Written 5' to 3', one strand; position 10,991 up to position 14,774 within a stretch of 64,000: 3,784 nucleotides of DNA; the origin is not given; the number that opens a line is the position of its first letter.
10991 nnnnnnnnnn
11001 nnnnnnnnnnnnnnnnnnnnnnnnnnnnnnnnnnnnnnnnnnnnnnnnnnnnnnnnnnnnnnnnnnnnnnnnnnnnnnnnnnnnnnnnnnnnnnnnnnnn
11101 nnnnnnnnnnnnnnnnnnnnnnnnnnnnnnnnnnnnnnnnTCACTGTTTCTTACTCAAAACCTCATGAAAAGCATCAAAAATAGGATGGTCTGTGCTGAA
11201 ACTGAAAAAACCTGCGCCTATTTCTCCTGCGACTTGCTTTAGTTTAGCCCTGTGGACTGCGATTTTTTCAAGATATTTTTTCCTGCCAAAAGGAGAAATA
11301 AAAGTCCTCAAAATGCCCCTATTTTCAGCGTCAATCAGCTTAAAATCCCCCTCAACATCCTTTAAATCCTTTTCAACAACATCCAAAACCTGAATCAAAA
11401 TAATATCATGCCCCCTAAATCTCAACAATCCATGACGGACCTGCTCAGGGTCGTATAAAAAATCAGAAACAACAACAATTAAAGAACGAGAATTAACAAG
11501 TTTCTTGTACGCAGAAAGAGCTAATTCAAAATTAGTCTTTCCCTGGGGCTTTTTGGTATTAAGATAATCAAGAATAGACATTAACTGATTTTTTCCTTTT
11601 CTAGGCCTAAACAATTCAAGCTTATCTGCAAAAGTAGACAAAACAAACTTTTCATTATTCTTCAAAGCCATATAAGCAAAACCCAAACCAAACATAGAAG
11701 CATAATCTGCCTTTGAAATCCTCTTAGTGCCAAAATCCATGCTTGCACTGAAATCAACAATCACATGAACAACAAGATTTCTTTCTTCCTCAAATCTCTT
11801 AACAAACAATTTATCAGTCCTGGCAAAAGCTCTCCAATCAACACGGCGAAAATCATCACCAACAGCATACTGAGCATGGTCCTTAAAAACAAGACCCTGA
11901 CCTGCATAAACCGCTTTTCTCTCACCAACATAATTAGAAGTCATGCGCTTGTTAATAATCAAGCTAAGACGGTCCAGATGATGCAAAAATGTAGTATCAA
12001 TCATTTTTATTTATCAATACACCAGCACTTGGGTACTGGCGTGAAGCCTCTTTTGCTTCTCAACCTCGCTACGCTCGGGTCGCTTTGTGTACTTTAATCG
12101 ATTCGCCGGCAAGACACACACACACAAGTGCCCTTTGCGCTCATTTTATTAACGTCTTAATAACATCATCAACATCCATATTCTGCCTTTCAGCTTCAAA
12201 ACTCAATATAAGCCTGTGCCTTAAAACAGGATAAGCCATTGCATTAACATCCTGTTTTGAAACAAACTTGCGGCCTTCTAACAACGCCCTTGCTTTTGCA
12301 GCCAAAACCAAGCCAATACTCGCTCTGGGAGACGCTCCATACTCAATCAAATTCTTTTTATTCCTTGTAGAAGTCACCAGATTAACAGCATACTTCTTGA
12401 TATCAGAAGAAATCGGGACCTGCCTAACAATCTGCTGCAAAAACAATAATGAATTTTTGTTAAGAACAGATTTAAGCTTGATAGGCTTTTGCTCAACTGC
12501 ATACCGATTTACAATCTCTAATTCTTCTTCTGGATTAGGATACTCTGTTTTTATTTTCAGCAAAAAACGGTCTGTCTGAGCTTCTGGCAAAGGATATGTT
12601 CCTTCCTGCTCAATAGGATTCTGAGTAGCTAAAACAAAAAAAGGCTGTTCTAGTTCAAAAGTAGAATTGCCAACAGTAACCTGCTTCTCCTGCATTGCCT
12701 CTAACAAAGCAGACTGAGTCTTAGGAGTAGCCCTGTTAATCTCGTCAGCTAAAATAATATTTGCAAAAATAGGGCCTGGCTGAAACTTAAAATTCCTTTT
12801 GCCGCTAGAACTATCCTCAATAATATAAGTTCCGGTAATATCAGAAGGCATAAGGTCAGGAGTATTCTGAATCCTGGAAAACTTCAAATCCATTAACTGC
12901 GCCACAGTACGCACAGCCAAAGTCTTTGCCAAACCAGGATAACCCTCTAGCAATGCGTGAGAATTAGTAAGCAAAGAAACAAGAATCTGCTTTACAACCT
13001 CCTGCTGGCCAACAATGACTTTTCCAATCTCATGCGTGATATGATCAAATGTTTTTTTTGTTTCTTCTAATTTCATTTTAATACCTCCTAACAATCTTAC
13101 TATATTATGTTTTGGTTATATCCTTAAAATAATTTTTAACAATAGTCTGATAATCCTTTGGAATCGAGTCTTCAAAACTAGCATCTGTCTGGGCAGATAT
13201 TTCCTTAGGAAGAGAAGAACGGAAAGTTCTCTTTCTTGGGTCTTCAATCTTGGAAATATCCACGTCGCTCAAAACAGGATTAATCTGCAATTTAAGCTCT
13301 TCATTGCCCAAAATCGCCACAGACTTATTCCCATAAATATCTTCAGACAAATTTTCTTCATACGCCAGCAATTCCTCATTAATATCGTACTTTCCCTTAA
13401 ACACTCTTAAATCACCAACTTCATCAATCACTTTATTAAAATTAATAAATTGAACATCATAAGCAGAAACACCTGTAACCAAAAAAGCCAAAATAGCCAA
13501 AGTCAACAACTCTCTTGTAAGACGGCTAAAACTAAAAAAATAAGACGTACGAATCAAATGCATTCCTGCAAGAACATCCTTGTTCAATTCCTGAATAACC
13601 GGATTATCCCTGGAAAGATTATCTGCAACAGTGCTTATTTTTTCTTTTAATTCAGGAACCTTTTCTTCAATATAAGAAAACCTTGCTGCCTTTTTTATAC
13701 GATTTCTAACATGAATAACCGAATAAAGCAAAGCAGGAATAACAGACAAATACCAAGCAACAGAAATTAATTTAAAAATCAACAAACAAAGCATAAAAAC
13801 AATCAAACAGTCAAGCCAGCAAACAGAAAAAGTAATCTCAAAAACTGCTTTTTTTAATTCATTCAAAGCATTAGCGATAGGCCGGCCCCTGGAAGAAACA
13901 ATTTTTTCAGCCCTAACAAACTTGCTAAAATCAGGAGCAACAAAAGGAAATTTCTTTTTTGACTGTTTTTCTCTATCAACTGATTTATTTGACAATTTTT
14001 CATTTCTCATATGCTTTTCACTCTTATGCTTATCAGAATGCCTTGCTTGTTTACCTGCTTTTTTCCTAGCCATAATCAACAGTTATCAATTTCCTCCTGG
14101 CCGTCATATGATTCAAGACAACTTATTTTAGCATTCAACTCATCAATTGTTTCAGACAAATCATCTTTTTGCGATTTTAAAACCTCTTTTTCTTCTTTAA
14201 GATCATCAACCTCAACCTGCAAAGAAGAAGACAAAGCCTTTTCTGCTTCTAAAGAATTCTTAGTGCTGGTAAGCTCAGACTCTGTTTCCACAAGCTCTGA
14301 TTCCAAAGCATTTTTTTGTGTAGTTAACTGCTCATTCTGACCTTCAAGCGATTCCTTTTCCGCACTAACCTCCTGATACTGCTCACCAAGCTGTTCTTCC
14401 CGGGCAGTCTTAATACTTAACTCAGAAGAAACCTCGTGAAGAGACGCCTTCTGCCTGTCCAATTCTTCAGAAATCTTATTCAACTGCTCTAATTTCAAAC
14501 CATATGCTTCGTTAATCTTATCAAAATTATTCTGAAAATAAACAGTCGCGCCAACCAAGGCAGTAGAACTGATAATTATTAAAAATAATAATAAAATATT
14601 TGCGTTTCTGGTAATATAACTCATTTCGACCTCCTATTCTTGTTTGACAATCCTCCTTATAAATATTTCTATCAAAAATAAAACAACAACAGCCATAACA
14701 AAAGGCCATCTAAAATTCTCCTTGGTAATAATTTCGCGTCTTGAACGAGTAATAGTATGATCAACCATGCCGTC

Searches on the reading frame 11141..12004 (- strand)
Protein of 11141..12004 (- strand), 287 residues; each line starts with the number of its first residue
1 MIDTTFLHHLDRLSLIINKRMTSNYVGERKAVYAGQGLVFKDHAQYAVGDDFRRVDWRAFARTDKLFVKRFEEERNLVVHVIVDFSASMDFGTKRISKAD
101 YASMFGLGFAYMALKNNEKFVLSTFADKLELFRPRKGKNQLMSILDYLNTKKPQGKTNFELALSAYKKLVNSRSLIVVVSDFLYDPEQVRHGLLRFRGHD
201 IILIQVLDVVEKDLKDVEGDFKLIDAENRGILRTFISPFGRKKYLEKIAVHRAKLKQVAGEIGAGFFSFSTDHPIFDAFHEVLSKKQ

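Call 19: search_protein_families(library=pfam, proteins=[window:11141-12004:-])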
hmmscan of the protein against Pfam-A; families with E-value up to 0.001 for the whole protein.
window:11141-12004:- (287 aa): 2 families
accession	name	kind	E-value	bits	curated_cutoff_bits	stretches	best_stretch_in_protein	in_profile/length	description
PF01882.25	DUF58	-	6.6e-46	156.7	23.4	1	44-253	3-215/216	Protein of unknown function DUF58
PF13519.12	VWA_2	-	8.5e-09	36.4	27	1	81-182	3-106/107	von Willebrand factor type A domain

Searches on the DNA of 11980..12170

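Call 65: search_rna_families(source=window, start=11980, end=12170, threshold=evalue, max_evalue=5, show_alignments=2)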
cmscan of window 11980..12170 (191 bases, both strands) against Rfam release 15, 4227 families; matches with E-value up to 5: 0.
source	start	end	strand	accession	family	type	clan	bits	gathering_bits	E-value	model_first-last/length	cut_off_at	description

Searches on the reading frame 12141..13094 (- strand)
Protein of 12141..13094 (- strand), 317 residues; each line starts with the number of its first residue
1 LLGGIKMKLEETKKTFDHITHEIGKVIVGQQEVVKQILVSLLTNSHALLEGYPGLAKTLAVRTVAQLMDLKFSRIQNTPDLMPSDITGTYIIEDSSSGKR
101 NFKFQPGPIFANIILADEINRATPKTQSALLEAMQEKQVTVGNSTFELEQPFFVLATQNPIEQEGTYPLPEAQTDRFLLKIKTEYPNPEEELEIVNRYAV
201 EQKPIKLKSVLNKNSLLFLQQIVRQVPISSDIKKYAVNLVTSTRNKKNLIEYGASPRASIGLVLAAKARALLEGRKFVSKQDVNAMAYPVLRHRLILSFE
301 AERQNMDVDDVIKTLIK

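Call 19: search_protein_families(library=pfam, proteins=[window:12141-13094:-])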
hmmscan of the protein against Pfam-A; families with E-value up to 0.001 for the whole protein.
window:12141-13094:- (317 aa): 6 families
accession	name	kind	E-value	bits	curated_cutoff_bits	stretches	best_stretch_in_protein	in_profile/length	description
PF07726.17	AAA_3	-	1.7e-63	212.8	27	1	46-179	1-131/131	ATPase family associated with various cellular activities (AAA)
PF17863.7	AAA_lid_2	-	2.2e-21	75.8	22.7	1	247-313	6-72/74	AAA lid domain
PF20030.5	bpMoxR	-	1.3e-14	54.2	27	1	17-219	4-203/205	MoxR domain in the MoxR-vWA-beta-propeller ternary systems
PF07728.20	AAA_5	-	1.8e-14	54.3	22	1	47-177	2-139/139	AAA domain (dynein-related subfamily)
PF00004.35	AAA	-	9.8e-07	29.7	21.2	1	48-160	2-110/131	ATPase family associated with various cellular activities (AAA)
PF00493.29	MCM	-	1.1e-05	25.2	23.3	1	9-162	8-175/224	MCM P-loop domain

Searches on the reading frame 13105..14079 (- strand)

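Call 19: search_protein_families(library=pfam, proteins=[window:13105-14079:-])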
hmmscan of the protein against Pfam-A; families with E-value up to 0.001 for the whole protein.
window:13105-14079:- (324 aa): 1 family
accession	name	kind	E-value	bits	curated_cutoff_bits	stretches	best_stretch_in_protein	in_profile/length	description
PF24334.1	DUF7502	-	5.7e-09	36.2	27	1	105-219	70-185/281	Family of unknown function (DUF7502)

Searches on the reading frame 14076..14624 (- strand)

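Call 69: search_protein_families(library=pfam, proteins=[window:14076-14624:-])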
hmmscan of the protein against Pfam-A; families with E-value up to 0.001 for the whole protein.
window:14076-14624:- (182 aa): 4 families
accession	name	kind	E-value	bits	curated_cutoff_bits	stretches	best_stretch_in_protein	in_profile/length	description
PF16515.11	HIP1_clath_bdg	-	8.9e-05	23.3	28.8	0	98-149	48-99/99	Clathrin-binding domain of Huntingtin-interacting protein 1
PF05911.16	FPP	-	0.00011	21.1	40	1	54-172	670-790/871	Filament-like plant protein, long coiled-coil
PF13851.11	GAS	-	0.00017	21.5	32.3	0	38-101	70-133/200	Growth-arrest specific micro-tubule binding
PF19220.6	Rod_CreS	-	0.00017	21.2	100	1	45-172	47-174/359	Crescentin, rod domain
